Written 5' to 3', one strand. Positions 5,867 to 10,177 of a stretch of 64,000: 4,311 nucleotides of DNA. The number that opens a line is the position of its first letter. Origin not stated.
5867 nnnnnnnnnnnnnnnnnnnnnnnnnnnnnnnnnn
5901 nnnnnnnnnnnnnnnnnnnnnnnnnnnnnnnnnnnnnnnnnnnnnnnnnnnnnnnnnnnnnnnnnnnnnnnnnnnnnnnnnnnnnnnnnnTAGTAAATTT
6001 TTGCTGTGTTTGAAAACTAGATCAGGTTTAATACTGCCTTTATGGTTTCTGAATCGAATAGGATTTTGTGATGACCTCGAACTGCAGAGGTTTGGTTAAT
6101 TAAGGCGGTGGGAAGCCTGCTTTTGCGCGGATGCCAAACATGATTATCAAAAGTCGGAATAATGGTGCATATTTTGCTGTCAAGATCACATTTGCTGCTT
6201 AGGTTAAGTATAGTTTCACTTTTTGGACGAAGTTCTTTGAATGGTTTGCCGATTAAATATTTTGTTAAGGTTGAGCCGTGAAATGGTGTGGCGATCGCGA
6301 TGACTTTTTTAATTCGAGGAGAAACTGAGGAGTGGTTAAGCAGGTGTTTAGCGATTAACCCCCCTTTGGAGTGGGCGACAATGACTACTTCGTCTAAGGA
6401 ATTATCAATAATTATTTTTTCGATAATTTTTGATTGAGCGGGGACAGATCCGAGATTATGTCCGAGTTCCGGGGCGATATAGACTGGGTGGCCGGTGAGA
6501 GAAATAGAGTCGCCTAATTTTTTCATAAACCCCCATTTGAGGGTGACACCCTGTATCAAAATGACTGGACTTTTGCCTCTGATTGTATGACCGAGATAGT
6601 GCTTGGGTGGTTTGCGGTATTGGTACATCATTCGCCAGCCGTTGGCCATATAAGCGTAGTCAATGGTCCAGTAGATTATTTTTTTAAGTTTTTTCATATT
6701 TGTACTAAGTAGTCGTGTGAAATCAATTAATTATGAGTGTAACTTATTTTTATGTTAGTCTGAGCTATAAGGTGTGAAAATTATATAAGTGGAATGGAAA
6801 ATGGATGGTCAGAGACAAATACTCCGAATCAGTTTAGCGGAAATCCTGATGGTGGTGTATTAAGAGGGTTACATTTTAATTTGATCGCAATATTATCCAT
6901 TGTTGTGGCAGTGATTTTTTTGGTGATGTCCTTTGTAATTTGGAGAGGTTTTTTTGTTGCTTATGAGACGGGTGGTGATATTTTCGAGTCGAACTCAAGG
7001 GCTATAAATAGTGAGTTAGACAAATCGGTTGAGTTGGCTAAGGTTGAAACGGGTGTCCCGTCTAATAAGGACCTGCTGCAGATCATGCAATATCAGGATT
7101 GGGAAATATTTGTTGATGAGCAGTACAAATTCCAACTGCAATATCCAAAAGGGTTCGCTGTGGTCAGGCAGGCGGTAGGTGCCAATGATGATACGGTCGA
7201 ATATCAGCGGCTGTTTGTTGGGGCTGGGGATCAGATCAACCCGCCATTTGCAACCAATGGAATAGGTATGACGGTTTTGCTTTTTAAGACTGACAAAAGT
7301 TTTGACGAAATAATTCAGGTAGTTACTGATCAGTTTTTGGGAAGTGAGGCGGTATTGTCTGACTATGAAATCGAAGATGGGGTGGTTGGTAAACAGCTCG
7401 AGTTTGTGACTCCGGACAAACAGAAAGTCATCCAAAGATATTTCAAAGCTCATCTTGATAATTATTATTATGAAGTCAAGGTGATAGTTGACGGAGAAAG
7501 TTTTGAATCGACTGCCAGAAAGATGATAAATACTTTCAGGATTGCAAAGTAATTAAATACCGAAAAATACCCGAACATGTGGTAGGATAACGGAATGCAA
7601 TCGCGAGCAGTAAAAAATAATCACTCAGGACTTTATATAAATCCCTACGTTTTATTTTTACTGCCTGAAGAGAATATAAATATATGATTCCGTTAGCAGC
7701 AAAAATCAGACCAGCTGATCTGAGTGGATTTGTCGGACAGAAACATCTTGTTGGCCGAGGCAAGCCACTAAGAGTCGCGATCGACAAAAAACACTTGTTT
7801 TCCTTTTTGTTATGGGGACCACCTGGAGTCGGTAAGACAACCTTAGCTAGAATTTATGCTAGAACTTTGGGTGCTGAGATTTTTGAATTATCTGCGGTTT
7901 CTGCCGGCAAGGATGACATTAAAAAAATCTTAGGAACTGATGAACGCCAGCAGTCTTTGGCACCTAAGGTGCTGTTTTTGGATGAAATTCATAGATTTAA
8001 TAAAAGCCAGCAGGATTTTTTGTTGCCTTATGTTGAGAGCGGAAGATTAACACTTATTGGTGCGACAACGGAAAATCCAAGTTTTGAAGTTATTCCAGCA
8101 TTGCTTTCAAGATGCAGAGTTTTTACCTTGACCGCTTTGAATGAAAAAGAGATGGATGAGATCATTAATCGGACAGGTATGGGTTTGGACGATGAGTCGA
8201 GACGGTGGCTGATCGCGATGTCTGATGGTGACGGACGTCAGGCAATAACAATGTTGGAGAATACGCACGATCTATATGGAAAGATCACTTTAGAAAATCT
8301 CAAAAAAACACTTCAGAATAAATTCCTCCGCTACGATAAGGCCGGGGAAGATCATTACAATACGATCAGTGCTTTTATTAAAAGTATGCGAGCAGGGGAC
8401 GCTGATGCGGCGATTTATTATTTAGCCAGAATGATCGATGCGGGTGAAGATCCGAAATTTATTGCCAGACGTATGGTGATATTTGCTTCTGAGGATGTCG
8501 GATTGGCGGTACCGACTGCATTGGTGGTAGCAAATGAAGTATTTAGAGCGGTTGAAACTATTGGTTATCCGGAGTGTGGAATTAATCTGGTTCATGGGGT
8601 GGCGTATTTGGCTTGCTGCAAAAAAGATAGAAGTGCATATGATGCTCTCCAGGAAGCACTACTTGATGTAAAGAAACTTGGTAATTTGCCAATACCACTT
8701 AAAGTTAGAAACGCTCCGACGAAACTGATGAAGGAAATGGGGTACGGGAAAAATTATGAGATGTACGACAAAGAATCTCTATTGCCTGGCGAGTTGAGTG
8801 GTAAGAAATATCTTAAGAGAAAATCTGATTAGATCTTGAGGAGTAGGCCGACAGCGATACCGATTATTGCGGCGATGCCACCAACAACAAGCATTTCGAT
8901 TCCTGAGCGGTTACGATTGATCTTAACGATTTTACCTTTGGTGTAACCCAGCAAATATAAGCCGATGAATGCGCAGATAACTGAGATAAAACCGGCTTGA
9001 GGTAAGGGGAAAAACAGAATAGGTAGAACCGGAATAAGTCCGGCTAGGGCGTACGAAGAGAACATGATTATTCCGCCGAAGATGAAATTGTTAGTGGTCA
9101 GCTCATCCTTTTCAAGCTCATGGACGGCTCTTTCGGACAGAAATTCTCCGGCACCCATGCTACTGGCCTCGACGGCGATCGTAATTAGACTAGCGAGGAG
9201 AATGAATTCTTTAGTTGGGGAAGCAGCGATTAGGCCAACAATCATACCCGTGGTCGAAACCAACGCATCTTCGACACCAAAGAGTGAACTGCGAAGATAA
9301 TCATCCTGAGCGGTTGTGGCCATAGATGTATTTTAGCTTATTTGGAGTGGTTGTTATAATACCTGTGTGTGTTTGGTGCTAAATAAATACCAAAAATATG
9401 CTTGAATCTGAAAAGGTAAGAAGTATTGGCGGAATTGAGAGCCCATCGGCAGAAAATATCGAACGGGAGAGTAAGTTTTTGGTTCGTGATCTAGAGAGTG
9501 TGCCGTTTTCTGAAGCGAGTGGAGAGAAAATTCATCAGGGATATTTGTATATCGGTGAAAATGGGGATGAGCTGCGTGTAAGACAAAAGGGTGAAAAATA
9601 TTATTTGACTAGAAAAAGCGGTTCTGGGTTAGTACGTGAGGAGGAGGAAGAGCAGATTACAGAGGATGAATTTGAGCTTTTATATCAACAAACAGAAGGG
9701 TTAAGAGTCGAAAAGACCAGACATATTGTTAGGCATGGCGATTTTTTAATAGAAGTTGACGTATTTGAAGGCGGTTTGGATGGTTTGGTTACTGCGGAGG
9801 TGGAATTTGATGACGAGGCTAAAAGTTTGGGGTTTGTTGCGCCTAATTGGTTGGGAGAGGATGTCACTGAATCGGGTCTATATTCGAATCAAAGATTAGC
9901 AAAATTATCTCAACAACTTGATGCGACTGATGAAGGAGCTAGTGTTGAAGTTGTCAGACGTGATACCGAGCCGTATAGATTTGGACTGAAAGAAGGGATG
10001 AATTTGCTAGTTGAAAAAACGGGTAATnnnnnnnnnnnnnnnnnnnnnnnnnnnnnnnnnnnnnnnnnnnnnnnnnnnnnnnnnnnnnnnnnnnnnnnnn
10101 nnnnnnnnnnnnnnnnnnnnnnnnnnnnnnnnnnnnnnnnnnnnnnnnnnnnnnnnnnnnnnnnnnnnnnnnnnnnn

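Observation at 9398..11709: CYTH-uridine kinase-CYTH fusion translationally coupled to a bPH_2 membrane protein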

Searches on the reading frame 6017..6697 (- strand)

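Call 64: search_protein_families(library=pfam, proteins=[window:6017-6697:-], max_evalue=0.0001)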
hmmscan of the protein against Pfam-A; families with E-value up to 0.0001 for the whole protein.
window:6017-6697:- (226 aa): 1 family
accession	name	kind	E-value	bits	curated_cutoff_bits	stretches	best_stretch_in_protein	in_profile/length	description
PF07819.20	PGAP1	-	5e-06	26.9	24.3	1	100-145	89-135/233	PGAP1-like alpha/beta domain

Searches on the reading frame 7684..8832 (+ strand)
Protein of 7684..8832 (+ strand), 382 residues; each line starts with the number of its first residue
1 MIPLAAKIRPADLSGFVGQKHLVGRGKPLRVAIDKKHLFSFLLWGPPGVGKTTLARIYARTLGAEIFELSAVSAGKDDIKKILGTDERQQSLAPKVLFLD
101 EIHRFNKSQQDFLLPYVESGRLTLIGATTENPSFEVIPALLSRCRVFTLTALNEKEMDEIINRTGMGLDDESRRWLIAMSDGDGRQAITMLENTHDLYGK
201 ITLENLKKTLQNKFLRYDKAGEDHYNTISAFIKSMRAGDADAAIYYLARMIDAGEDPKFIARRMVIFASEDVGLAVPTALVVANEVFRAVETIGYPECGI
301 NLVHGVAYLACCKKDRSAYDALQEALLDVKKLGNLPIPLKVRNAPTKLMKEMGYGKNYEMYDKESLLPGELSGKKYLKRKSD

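Call 64: search_protein_families(library=pfam, proteins=[window:7684-8832:+], max_evalue=0.0001)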
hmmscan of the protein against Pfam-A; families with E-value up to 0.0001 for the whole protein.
window:7684-8832:+ (382 aa): 9 families
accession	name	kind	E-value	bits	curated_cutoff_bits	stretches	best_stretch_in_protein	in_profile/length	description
PF12002.13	MgsA_C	-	1.7e-47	161.9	27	1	239-377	3-138/167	MgsA AAA+ ATPase C terminal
PF16193.11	AAA_assoc_2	-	1.3e-21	77.1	34.3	1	166-236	5-81/81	AAA C-terminal domain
PF00004.35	AAA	-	2.8e-18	67.1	21.2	1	42-147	2-126/131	ATPase family associated with various cellular activities (AAA)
PF05496.18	RuvB_N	-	2.2e-14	54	27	1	8-125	1-116/159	Holliday junction DNA helicase RuvB P-loop domain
PF07728.20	AAA_5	-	1e-08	35.7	22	1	41-130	2-103/139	AAA domain (dynein-related subfamily)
PF01078.27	Mg_chelatase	-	1e-05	25.5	20.3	0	27-62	13-46/207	Magnesium chelatase, subunit ChlI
PF13173.12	AAA_14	-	2.4e-05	24.8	27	1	42-156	6-127/129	AAA domain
PF13191.12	AAA_16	-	5e-05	24.3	32.6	0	40-65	26-51/167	AAA ATPase domain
PF13401.12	AAA_22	-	5e-05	24.1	27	0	42-68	9-38/130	AAA domain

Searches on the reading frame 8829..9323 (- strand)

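Call 64: search_protein_families(library=pfam, proteins=[window:8829-9323:-], max_evalue=0.0001)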
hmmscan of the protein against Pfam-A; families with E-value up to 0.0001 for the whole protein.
window:8829-9323:- (164 aa): 1 family
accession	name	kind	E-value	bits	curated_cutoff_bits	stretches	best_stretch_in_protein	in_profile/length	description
PF01988.24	VIT1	-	6.5e-27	95.2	28.1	2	84-159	137-213/214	VIT family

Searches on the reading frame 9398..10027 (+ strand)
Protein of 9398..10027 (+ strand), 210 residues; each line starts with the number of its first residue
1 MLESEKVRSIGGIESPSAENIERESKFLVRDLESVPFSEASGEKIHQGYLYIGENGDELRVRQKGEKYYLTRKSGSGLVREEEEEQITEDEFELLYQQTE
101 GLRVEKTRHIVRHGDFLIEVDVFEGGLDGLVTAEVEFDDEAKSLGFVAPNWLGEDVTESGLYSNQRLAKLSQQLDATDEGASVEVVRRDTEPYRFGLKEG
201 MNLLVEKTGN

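Call 8: search_protein_families(library=pfam, proteins=[window:9398-10027:+], max_evalue=10)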
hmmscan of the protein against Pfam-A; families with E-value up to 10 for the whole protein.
window:9398-10027:+ (210 aa): 1 family
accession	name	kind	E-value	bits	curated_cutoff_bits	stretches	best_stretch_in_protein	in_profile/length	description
PF01928.26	CYTH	-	2.5e-09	37.6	23.2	1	20-143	1-149/179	CYTH domain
